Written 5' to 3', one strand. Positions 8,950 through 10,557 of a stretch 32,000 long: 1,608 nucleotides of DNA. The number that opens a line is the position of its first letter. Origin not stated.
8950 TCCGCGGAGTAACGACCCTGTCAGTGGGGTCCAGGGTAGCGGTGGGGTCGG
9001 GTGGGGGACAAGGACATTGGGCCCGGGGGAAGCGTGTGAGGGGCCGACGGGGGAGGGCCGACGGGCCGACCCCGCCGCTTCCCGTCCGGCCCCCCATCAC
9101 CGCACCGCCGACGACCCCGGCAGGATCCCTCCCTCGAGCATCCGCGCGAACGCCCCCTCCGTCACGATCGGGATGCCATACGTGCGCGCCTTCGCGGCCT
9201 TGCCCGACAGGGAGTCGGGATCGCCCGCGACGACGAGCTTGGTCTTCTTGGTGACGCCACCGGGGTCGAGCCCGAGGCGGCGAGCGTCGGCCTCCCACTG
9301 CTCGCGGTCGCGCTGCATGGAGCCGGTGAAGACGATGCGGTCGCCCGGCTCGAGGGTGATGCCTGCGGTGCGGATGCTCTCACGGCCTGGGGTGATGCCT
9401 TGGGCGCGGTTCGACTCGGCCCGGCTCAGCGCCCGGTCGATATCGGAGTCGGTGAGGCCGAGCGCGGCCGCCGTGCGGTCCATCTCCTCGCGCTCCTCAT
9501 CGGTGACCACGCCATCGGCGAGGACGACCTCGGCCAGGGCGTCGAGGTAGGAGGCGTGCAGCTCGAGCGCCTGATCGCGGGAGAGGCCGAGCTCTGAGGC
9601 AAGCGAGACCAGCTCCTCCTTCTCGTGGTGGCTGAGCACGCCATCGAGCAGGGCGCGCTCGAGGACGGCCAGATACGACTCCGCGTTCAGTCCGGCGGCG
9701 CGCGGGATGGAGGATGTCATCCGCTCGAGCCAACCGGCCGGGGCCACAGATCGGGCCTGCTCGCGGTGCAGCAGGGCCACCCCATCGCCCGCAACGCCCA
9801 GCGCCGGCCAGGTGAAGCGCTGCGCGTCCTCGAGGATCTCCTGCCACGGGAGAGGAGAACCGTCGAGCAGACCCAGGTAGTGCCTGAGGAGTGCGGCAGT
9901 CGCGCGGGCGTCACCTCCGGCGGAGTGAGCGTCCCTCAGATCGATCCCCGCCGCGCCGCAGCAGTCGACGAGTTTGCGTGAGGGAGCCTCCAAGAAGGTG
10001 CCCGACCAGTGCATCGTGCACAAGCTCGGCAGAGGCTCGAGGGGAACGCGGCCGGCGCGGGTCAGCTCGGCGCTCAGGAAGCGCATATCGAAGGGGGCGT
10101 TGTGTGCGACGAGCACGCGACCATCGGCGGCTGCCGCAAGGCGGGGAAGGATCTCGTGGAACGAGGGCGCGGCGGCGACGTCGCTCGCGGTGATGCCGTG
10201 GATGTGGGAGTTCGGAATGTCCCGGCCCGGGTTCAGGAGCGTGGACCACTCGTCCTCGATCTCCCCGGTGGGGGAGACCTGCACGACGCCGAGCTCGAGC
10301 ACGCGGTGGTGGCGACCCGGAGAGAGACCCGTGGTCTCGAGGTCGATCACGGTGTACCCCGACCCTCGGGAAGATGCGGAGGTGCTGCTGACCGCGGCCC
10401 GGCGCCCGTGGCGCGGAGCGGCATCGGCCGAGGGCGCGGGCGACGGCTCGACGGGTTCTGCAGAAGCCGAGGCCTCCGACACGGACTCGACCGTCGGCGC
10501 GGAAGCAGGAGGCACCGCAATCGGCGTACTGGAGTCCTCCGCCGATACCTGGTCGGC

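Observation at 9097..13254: Single-polypeptide SNF2 ATPase - DEDDh exonuclease - TerB - BRCT fusion flanking the BREX locus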

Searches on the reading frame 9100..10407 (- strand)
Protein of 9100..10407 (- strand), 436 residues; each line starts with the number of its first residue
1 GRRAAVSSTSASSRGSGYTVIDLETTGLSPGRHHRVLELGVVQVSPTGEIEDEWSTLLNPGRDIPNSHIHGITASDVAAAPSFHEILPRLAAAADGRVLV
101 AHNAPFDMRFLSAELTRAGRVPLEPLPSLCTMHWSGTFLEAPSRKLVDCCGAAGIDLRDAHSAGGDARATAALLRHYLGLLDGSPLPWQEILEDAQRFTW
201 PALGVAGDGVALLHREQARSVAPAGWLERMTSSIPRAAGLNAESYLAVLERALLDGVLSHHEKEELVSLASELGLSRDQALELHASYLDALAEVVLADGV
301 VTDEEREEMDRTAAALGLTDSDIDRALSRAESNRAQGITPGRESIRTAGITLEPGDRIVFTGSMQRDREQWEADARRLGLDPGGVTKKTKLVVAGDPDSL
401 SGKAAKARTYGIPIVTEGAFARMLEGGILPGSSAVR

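Call 23: find_homologous_proteins(query=window:9100-10407:-, max_evalue=0.00001)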
Query window:9100-10407:- (436 aa): 927 proteins with E <= 0.00001 among 8000 candidates; the best 120 are listed.
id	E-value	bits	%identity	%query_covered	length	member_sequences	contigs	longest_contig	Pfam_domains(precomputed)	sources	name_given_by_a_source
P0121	1.6e-161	556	61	94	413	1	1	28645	PF00929.32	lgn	-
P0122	1.5e-153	530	61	94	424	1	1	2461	PF00929.32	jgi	jgi:DNA polymerase III subunit epsilon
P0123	1.1e-150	520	59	94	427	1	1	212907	PF05099.19,PF00929.32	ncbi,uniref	ncbi:exonuclease domain-containing protein [Brachybacterium sp. GCM10030268]|uniref:exonuclease doma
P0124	1.2e-147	510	59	94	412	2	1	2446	PF05099.19,PF00929.32,PF00533.34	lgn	-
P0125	3.4e-147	509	59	94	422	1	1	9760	PF00929.32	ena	-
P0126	9.3e-147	507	61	94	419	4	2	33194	PF00929.32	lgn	-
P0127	3.7e-146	505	59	94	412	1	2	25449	PF05099.19,PF00929.32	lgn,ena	-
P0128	8.3e-145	501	59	94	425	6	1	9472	PF00929.32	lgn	-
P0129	1.0e-144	501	59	94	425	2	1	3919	PF05099.19,PF00929.32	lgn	-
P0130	4.8e-144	498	60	94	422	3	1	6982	PF00929.32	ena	-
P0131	1.4e-143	497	60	94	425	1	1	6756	PF00929.32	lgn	-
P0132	2.0e-143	496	58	94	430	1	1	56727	PF00929.32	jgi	jgi:DNA polymerase-3 subunit epsilon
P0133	3.1e-142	492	58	94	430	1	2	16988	PF00929.32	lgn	-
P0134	1.3e-141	490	57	94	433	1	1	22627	PF00929.32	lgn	-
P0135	1.4e-141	490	57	94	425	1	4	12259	PF00929.32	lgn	-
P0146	3.7e-135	469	55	94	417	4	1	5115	PF05099.19,PF00929.32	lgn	-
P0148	1.2e-134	468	55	94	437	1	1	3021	PF05099.19,PF00929.32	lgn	-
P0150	4.8e-134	465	55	97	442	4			PF00929.32,PF00533.34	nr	nr:exonuclease domain-containing protein [Ornithinimicrobium sp. HY1793]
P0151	7.0e-134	465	54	94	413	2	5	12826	PF05099.19,PF00929.32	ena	-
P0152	8.4e-134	465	54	94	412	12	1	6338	PF05099.19,PF00929.32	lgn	-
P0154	1.4e-133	464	55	94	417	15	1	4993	PF05099.19,PF00929.32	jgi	-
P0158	7.6e-133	462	54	94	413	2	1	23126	PF05099.19,PF00929.32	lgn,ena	-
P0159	1.1e-132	461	56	94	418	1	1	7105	PF05099.19,PF00929.32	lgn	-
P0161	3.9e-132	459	55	93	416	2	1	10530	PF05099.19,PF00929.32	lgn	-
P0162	5.6e-132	459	54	94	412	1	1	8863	PF05099.19,PF00929.32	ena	-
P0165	5.4e-131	455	53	94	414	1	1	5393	PF05099.19,PF00929.32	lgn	-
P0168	1.6e-130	454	57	94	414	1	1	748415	PF05099.19,PF00929.32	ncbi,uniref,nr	ncbi:exonuclease domain-containing protein [Agrococcus jejuensis]|uniref:exonuclease domain-containi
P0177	3.6e-129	449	54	94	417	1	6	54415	PF05099.19,PF00929.32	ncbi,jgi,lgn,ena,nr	ncbi:MAG TPA: exonuclease domain-containing protein [Candidatus Nanopelagicales bacterium]|nr:exonuc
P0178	4.0e-129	449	54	92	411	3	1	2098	PF05099.19,PF00929.32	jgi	jgi:DNA polymerase-3 subunit epsilon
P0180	1.3e-127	444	53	94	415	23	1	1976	PF00929.32,PF00533.34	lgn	-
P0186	1.3e-125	438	54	94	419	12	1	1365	PF05099.19,PF00929.32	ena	-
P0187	2.1e-125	437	53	94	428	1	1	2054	PF05099.19,PF00929.32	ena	-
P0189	9.6e-125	435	52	94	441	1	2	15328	PF05099.19,PF00929.32,PF00533.34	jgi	jgi:DNA polymerase-3 subunit epsilon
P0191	3.3e-124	433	51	94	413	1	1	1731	PF05099.19,PF00929.32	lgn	-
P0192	5.1e-124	432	53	95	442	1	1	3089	PF05099.19,PF00929.32,PF00533.34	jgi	jgi:DNA polymerase-3 subunit epsilon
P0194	1.0e-123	431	51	97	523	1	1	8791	PF05099.19,PF00929.32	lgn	-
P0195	1.2e-123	431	53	94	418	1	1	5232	PF05099.19,PF00929.32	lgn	-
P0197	2.2e-123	430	53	94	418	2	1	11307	PF05099.19,PF00929.32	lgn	-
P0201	1.0e-122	428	50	97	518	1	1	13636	PF05099.19,PF00929.32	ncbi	-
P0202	1.3e-122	428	52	94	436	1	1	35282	PF05099.19,PF00929.32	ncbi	ncbi:MAG: exonuclease domain-containing protein [Friedmanniella sp.]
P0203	2.0e-122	427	52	94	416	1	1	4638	PF05099.19,PF00929.32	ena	-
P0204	3.9e-122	426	53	94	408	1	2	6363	PF05099.19,PF00929.32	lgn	-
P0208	2.4e-121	424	53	94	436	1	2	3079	PF05099.19,PF00929.32,PF00533.34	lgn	-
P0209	3.3e-121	423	53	94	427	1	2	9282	PF05099.19,PF00929.32,PF00533.34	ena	-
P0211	4.4e-121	423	53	94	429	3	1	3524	PF05099.19,PF00929.32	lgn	-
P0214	1.6e-120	421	52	94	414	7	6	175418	PF05099.19,PF00929.32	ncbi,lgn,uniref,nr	ncbi:exonuclease domain-containing protein [Enemella evansiae]|uniref:exonuclease domain-containing 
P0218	4.2e-120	420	54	94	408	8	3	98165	PF00929.32,PF00533.34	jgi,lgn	jgi:DNA polymerase-3 subunit epsilon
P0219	4.6e-120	419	53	94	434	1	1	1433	PF05099.19,PF00929.32,PF00533.34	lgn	-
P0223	1.6e-119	418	51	95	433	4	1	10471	PF05099.19,PF00929.32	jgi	jgi:DNA polymerase III subunit epsilon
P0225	3.4e-119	417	52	94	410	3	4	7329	PF05099.19,PF00929.32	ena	-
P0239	2.1e-117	411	51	94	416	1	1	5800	PF00929.32,PF00533.34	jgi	-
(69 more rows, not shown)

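Call 28: find_related_loci(query=A2, collection=metagenome_contigs, flank=10000)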
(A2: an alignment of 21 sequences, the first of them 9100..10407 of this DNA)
Query A2 (436 aa) in metagenome_contigs; peptide patterns used: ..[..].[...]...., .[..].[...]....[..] (x = any residue, [..] = any of these).
600 stretches matched a pattern (row limit reached: there are more); 503 encode a relative of the query (tblastn E <= 1e-3); the best 80 are kept; 80 distinct loci.
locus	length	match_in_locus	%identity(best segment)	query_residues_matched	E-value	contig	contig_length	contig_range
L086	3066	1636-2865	57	14-424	1e-146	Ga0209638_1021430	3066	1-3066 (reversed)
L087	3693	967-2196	52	17-426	3e-123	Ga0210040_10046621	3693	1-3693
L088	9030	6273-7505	44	3-424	2e-103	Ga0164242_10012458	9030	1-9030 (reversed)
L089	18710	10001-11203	47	16-425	7e-94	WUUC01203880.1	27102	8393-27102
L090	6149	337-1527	44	18-425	3e-93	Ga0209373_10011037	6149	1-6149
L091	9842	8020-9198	45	17-417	2e-92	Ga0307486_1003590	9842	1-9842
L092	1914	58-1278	45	8-424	1e-97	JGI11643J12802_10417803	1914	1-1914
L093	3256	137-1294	46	17-424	5e-93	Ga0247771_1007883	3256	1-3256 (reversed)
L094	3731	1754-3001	47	17-424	2e-92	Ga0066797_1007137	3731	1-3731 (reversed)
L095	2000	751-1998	43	15-424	1e-91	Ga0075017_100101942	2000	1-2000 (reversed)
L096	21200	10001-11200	47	16-425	5e-87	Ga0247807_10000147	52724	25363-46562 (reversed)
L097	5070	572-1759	44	17-427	3e-86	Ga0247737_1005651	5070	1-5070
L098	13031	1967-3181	44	17-425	3e-83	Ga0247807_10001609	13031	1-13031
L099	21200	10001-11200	43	18-424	3e-82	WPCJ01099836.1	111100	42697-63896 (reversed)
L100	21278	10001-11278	43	2-424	1e-81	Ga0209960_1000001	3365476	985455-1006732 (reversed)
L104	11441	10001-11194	43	17-417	2e-72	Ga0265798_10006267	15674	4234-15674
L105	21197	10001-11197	40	15-424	2e-72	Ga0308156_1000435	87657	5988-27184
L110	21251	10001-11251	39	18-428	3e-69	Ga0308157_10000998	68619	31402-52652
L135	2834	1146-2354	34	20-424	2e-55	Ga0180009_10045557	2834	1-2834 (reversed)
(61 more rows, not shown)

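Call 32: find_encoding_contigs(protein=P0123, flank=10000, max_places=3)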
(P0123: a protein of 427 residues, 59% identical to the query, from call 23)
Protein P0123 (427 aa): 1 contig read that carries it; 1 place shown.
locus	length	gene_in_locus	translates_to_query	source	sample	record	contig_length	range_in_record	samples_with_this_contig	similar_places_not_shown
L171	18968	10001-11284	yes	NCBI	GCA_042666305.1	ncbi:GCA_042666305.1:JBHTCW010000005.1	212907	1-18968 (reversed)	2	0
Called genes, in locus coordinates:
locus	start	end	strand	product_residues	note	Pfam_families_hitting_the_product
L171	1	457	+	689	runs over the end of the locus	PF03235:GmrSD_N, PF07510:GmrSD_C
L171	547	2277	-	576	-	PF04851:ResIII (faint)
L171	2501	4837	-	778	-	PF13166:AAA_13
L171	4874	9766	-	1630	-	PF13156:Mrr_cat_2, PF00270:DEAD, PF04851:ResIII, PF00271:Helicase_C, PF22240:ISP_coupler, PF02384:N6_Mtase (weak), PF07669:Eco57I (weak), PF18135:Type_ISP_C, +1 more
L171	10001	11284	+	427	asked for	PF00929:RNase_T, PF05099:TerB (faint)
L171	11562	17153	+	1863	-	PF13195:DUF4011, PF13086:AAA_11, PF13245:AAA_19 (faint), PF13604:AAA_30 (faint), PF13086:AAA_11, PF13087:AAA_12, PF18741:MTES_1575, PF11784:DUF3320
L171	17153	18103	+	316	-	-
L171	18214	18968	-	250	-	PF21790:OGG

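Call 46: search_protein_families(library=pfam, proteins=[L096:12818-16417:+, L104:3374-6856:-, L105:3436-9933:+, L105:11237-13519:+, L110:11247-12782:+, L110:13464-16790:+], max_evalue=0.0001)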
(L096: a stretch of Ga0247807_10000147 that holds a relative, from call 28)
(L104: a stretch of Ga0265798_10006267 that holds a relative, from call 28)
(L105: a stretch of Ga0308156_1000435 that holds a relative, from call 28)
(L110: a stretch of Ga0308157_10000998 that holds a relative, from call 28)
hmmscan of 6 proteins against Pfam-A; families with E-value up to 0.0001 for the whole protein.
L096:12818-16417:+ (1199 aa): 6 families
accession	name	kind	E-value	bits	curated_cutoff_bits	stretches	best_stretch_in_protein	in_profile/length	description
PF13087.12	AAA_12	-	2.5e-23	83.1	27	1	997-1167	18-191/195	AAA domain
PF13482.12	RNase_H_2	-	8.9e-16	58.7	22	1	363-554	1-164/165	RNase_H superfamily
PF13604.12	AAA_30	-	1.9e-13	51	27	1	805-971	10-135/191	AAA domain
PF13086.12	AAA_11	-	3.5e-13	50.4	27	2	927-965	212-251/257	AAA domain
PF13245.12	AAA_19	-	7.2e-08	33.1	25.1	1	810-967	8-132/134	AAA domain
PF12705.13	PDDEXK_1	-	3.1e-06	27.8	22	1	49-268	3-241/247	PD-(D/E)XK nuclease superfamily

L104:3374-6856:- (1160 aa): 6 families
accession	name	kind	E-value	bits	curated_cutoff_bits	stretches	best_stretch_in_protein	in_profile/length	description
PF13087.12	AAA_12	-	6.7e-17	62.1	27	1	963-1130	19-191/195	AAA domain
PF13482.12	RNase_H_2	-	2.9e-16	60.3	22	1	319-506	1-164/165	RNase_H superfamily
PF13604.12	AAA_30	-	9.2e-13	48.8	27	1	764-936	8-135/191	AAA domain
PF13086.12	AAA_11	-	1.7e-10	41.6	27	1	884-930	204-251/257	AAA domain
PF12705.13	PDDEXK_1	-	3.2e-07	31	22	1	11-225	2-241/247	PD-(D/E)XK nuclease superfamily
PF13245.12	AAA_19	-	3.1e-06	27.8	25.1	1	772-932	9-132/134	AAA domain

L105:3436-9933:+ (2165 aa): 8 families
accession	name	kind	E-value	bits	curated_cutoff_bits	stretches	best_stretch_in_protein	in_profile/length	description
PF13195.11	DUF4011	-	1.9e-34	119.3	22.2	1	605-772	2-158/158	Protein of unknown function (DUF4011)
PF18731.6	HEPN_Swt1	-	4.1e-24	85.5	27.5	1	16-127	6-115/115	Swt1-like HEPN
PF13087.12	AAA_12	-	1.2e-19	71.2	27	1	1574-1781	3-190/195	AAA domain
PF13086.12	AAA_11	-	6.4e-14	52.8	27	1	883-967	3-88/257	AAA domain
PF18741.7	MTES_1575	-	3.3e-11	43.5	38.2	1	1832-1928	3-95/96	REase_MTES_1575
PF13245.12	AAA_19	-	1.5e-08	35.3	25.1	1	886-944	1-61/134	AAA domain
PF11784.13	DUF3320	-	5.8e-08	33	25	1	2001-2044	1-44/50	Protein of unknown function (DUF3320)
PF13604.12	AAA_30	-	6.1e-07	29.8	27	1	883-945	3-67/191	AAA domain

L105:11237-13519:+ (760 aa): 2 families
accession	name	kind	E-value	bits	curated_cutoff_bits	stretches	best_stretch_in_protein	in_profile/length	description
PF02384.22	N6_Mtase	-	3.4e-58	197.8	20.4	1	263-561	6-279/311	N-6 DNA Methylase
PF12161.14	HsdM_N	-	1.2e-24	87.9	24.5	1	117-248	3-135/135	HsdM N-terminal domain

L110:11247-12782:+ (511 aa): 1 family
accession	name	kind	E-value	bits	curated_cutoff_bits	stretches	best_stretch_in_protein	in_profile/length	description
PF11855.13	DUF3375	-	3.2e-99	333.4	28.6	1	40-504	3-472/474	Protein of unknown function (DUF3375)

L110:13464-16790:+ (1108 aa): 4 families
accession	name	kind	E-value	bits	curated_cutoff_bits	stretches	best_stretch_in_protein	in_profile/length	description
PF13558.12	SbcC_Walker_B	-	6.8e-22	78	27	1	975-1060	2-87/90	SbcC/RAD50-like, Walker B motif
PF13555.12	AAA_29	-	1.1e-21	76.8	27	1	19-76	2-60/61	P-loop containing region of AAA domain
PF04310.18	MukB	-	3.8e-06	27.2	23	1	17-85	5-71/226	MukB N-terminal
PF13476.12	AAA_23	-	2.3e-05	25.5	27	1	20-62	1-42/201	AAA domain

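Call 48: predict_structure(alignment_id=A2)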
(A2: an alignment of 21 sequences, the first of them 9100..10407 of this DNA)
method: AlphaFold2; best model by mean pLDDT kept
length: 436 residues; sequences in the alignment: 21
mean_pLDDT: 77.3   pTM: 0.57
mean pLDDT of the five models: 77.3, 77.1, 77.0, 75.2, 74.2
residues with pLDDT >= 90: 144; 70-90: 174; 50-70: 65; < 50: 53
segments of 3 or more residues with pLDDT < 50: 1-14, 220-240, 340-348, 429-436
pLDDT, mean of each block of 10 residues (from residue 1): 40 69 82 84 95 93 62 77 91 91 91 88 83 90 87 89 93 96 89 86 60 73 46 32 59 56 66 72 79 77 82 82 91 74 42 90 91 93 93 79 78 85 68 37
secondary structure, 60 per line:
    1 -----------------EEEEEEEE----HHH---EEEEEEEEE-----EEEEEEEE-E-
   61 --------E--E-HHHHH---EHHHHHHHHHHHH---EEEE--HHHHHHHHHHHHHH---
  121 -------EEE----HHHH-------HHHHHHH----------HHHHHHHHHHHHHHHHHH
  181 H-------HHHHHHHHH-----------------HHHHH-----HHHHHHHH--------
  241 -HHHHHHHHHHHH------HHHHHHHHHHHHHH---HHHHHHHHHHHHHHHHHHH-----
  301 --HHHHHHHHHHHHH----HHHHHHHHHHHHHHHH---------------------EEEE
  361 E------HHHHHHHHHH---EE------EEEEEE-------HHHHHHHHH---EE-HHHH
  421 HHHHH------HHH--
elements in order: E18-25 E36-44 E50-57 H74-78 H83-94 E98-101 H104-117 E128-130 H135-138 H146-152 H163-181 H189-197 H215-219 H225-232 H242-253 H260-273 H277-295 H303-315 H320-335 E357-361 H368-377 E389-394 H402-410 H417-425

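Call 52: fold_search(model_id=the predicted structure, library=pdb)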
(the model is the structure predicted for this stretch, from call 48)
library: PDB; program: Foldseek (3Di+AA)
matches with E <= 10: 952; with E <= 0.001: 95
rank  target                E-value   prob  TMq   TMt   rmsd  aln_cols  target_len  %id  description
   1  8zef_A                1.5e-10  1.00  0.34  0.17  25.4       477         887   15  Crystal structure of Staphylococcus aureus DinG protein in complex with ssDNA and Ca2+ (released 2025-05-21)
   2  9ii8_A                2.4e-09  1.00  0.37  0.19  25.8       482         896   14  Crystal structure of Staphylococcus aureus DinG protein in complex with ssDNA (released 2025-06-25)
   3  2p1j_B                4.0e-09  1.00  0.30  0.74  12.6       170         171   30  Crystal structure of a polC-type DNA polymerase III exonuclease domain from Thermotoga maritima (released 2007-03-20)
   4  3va0_A                8.0e-09  1.00  0.33  0.65   4.9       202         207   27  Crystal structure of RNase T in complex with a di-nucleotide product (GG) with one Mg in the active site (released 2012-07-11)
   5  4kb1_B                1.1e-08  1.00  0.35  0.71   3.7       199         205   26  Crystal structure of RNase T in complex with a bluge DNA (two nucleotide insertion CT ) (released 2014-03-05)
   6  3ngz_B                1.1e-08  1.00  0.34  0.69   3.4       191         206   26  Crystal structure of RNase T in complex with a non-preferred ssDNA (GC) with one Mg in the active site (released 2011-02-16)
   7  3ngz_A                1.2e-08  1.00  0.35  0.70   4.3       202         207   27  Crystal structure of RNase T in complex with a non-preferred ssDNA (GC) with one Mg in the active site (released 2011-02-16)
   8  3v9z_A                1.2e-08  1.00  0.35  0.70   4.3       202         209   27  Crystal structure of RNase T in complex with a product ssDNA (ACC) with one Mg in the active site (released 2012-07-11)
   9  3v9u_B                1.3e-08  1.00  0.34  0.67   3.6       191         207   27  Crystal structure of RNase T in complex with a preferred ssDNA (AAT) with two Mg in the active site (released 2012-07-11)
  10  3v9u_D                1.4e-08  1.00  0.34  0.66   4.0       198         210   29  Crystal structure of RNase T in complex with a preferred ssDNA (AAT) with two Mg in the active site (released 2012-07-11)
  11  4kb0_B                1.5e-08  1.00  0.35  0.71   3.6       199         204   27  Crystal structure of RNase T in complex with a bluge DNA (Two nucleotide insertion CC ) (released 2014-03-05)
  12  9qpc_A                1.6e-08  1.00  0.34  0.13  20.4       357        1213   16  DNA polymerase with inhibitor (released 2025-09-24)
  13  3ngy_B                1.7e-08  1.00  0.35  0.72   3.4       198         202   27  Crystal structure of RNase T (E92G mutant) (released 2011-02-16)
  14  3ngy_A                2.1e-08  1.00  0.35  0.71   3.4       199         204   27  Crystal structure of RNase T (E92G mutant) (released 2011-02-16)
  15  3nh1_D                2.5e-08  1.00  0.30  0.61   5.3       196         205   24  Crystal structure of RNase T in complex with a preferred ssDNA (TAGG) with two Mg in the active site (released 2011-02-16)
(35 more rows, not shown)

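Call 60: search_dna_similar(query=window:9100-10407:-, collection=plasmids, mode=protein, max_rows=15)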
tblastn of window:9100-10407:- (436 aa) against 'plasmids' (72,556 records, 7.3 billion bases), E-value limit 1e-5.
Records with a match: 580; places in all: 600; records where one place covers at least 80% of the query: 1.
Best place of each record, by identity: <60% 580.
By first word of the organism name: Acinetobacter 140; Klebsiella 44; Aeromonas 39; Streptomyces 32; Pseudomonas 23; Paracoccus 21; Rhodococcus 20; Clostridioides 19; Enterobacter 17; Citrobacter 16; and 90 more.
By predicted mobility (MOB-suite, as given by PLSDB): non-mobilizable 300; mobilizable 238; conjugative 42.
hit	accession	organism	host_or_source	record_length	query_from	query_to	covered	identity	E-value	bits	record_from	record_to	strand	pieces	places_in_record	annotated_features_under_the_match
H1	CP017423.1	Arthrobacter sp. ZXY-2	whole organism,soil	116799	18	424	93%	39.8%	1e-61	223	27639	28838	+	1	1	dnaQ: bifunctional ATP-dependent DNA helicase/DNA polymerase III subunit ...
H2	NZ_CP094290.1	Georgenia sp. TF02-10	microbe culture isolated from granite ...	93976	18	305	66%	37.8%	7e-40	159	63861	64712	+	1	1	3'-5' exonuclease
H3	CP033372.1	Limosilactobacillus fermentum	Cow,cell culture,Fresh milk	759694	18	233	50%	35.9%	4e-22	106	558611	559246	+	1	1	ATP-dependent DNA helicase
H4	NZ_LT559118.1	Nonomuraea gerenzanensis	-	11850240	18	188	39%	43.0%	2e-28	125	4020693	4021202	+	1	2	none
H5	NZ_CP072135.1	Pseudoalteromonas xiamenensis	mangrove sediment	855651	18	197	41%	39.9%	8e-22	105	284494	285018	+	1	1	exonuclease domain-containing protein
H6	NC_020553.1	Corynebacterium callunae DSM 20147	-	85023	18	198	42%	38.2%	6e-22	106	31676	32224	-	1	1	3'-5' exonuclease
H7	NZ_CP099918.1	Pseudoalteromonas xiamenensis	Anadara tuberculosa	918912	18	182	38%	41.1%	3e-21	104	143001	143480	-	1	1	exonuclease domain-containing protein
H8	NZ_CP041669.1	Legionella israelensis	cell culture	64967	19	263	56%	26.8%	4e-9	67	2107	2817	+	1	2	3'-5' exonuclease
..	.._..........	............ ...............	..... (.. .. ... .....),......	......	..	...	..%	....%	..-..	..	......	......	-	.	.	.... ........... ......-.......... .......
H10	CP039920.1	Agrobacterium tumefaciens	-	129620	18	197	41%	35.9%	1e-13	81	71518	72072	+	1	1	hypothetical protein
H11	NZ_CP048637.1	Rhizobium oryzihabitans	cell,root,the root of rice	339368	18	197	41%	35.9%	1e-13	81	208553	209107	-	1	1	3'-5' exonuclease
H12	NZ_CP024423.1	Paracoccus yeei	Homo sapiens,single cell,skin swab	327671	20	197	41%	36.3%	5e-10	69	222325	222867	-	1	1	3'-5' exonuclease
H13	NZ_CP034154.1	Rhodococcus sp. NJ-530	Antarctic sea ice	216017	18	204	43%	34.4%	2e-16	89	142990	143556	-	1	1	exonuclease domain-containing protein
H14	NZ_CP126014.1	Bradyrhizobium japonicum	Glycine max,soybean,root nodule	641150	18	174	36%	40.5%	4e-17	92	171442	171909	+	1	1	exonuclease domain-containing protein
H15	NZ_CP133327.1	Rhodococcus sp. DN22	-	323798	18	204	43%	33.9%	8e-16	87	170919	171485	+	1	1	exonuclease domain-containing protein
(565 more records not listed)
